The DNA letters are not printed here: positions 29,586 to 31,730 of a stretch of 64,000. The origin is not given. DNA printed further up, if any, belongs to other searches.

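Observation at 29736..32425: Encapsulin shell gene coupled to a 614-aa VWA/MIDAS protein, with no canonical cargo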

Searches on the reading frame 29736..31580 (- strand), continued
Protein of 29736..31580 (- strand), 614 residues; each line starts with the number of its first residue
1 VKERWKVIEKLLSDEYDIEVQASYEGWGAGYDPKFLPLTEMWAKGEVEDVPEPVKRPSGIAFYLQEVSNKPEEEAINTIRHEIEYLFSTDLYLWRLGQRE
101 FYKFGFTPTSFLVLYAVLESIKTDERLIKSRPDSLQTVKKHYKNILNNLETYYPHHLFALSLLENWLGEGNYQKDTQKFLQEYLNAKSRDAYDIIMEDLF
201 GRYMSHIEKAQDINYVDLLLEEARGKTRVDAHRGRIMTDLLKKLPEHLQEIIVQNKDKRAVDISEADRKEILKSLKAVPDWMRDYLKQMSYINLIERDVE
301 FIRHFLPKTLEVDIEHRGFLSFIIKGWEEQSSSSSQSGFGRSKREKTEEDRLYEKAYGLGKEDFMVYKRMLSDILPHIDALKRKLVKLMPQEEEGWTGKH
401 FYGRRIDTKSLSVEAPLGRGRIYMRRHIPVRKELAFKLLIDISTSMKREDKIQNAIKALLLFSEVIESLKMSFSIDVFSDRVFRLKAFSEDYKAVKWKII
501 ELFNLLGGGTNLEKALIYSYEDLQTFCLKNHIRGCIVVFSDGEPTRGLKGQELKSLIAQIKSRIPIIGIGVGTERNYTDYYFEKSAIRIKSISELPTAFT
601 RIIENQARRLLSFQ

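Call 39: fold_search(model_id=the predicted structure, library=pdb)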
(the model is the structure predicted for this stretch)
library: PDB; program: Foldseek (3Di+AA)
matches with E <= 10: 1082; with E <= 0.001: 180
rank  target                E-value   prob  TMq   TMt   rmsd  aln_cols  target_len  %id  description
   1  6qta_A                3.2e-08  1.00  0.30  0.67   6.6       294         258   12  Crystal structure of Rea1-MIDAS/Rsa4-UBL complex from Chaetomium thermophilum (released 2019-08-07)
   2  9qhe_G                3.9e-08  1.00  0.26  0.60   6.5       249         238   21  NorQD complex state 2 from Jhaorihella thermophila (released 2026-03-25)
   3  6qtb_A                1.0e-07  1.00  0.29  0.66   6.2       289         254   13  Crystal structure of Rea1-MIDAS/Ytm1-UBL complex from Chaetomium thermophilum (released 2019-08-07)
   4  6qt8                  1.1e-07  1.00  0.29  0.56   9.1       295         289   14  Crystal structure of Rea1-MIDAS domain from Chaetomium thermophilum (released 2019-08-07)
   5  6qtb_D                1.3e-07  1.00  0.29  0.66   6.7       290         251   12  Crystal structure of Rea1-MIDAS/Ytm1-UBL complex from Chaetomium thermophilum (released 2019-08-07)
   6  9qhd_G                1.3e-07  1.00  0.26  0.54   7.3       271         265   20  NorQD complex state 1 from Jhaorihella thermophila (released 2026-03-25)
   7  9qhg_G                1.6e-07  1.00  0.24  0.57   7.8       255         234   18  NorQD complex state 4 from Jhaorihella thermophila (released 2026-03-25)
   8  8ql1_A                2.3e-07  1.00  0.30  0.73   6.9       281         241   14  Crystal structure of the human MDN1-MIDAS/NLE1-UBL complex (released 2025-04-09)
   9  9qh8_G                3.4e-07  1.00  0.27  0.58   6.8       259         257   20  reduced NorQ-NorD VWA domain complex from Paracoccus denitrificans (released 2026-03-25)
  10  8ql1_C                3.7e-07  1.00  0.31  0.73   6.1       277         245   15  Crystal structure of the human MDN1-MIDAS/NLE1-UBL complex (released 2025-04-09)
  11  9qh6_G                6.6e-07  1.00  0.26  0.51   7.1       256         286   20  NorQ in complex with NorD VWA domain from Paracoccus denitrificans (released 2026-03-25)
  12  6ylf_AP1              8.9e-07  1.00  0.30  0.05  58.5       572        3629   12  Rix1-Rea1 pre-60S particle - Rea1, body 3 (rigid body refinement, composite structure of Rea1 ring and tail) (released 2020-07-29)
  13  8ql1_G                1.1e-06  1.00  0.29  0.71   7.2       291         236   14  Crystal structure of the human MDN1-MIDAS/NLE1-UBL complex (released 2025-04-09)
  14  9u60_B                7.6e-06  1.00  0.20  0.30   6.0       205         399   17  C3 convertases zymogen C4b2 in loading state (released 2026-01-14)
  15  2i6q_A                1.1e-05  1.00  0.23  0.27   4.6       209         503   19  Complement component C2a (released 2006-10-17)
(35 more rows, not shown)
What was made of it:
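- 29739..30293 (-): VWA domain with a complete MIDAS site (D441, S443, S445, T510, D541) and a hydrophobic C-terminus ...RRLLSFQ. Top Foldseek hits are Rea1/midasin MIDAS (6qta, E 3e-8) and the NorD VWA domain in NorQD complexes (9qhe, E 4e-8) (call 39).
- On NorD/CbbO/midasin-class VWA adaptor: Top Foldseek hits are Rea1 MIDAS and NorD VWA (call 39).
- Closest known: Midasin/Rea1 MIDAS domain. Same: It also gives the top Foldseek hit (call 39).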

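Call 79: search_protein_families(library=pfam, proteins=[L027:4501-5994:+, L039:5320-5925:+, L052:5615-5998:+], max_evalue=0.01)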
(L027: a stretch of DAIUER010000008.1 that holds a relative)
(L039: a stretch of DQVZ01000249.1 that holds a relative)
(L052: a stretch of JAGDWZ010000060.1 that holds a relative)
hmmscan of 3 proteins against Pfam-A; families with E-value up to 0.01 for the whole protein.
L027:4501-5994:+ (497 aa): 2 families
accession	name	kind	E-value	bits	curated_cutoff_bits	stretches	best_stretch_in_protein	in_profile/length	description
PF02366.24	PMT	-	3.8e-32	112.2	22.7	1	7-216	5-228/245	Dolichyl-phosphate-mannose-protein mannosyltransferase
PF13231.12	PMT_2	-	5.9e-17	62.8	26.1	1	61-215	2-154/160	Dolichyl-phosphate-mannose-protein mannosyltransferase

L039:5320-5925:+ (201 aa): 1 family
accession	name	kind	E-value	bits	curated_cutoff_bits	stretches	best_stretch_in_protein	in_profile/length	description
PF01634.23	HisG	-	1.3e-50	171.8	25.5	1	48-201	1-157/158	ATP phosphoribosyltransferase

L052:5615-5998:+ (127 aa): 0 families
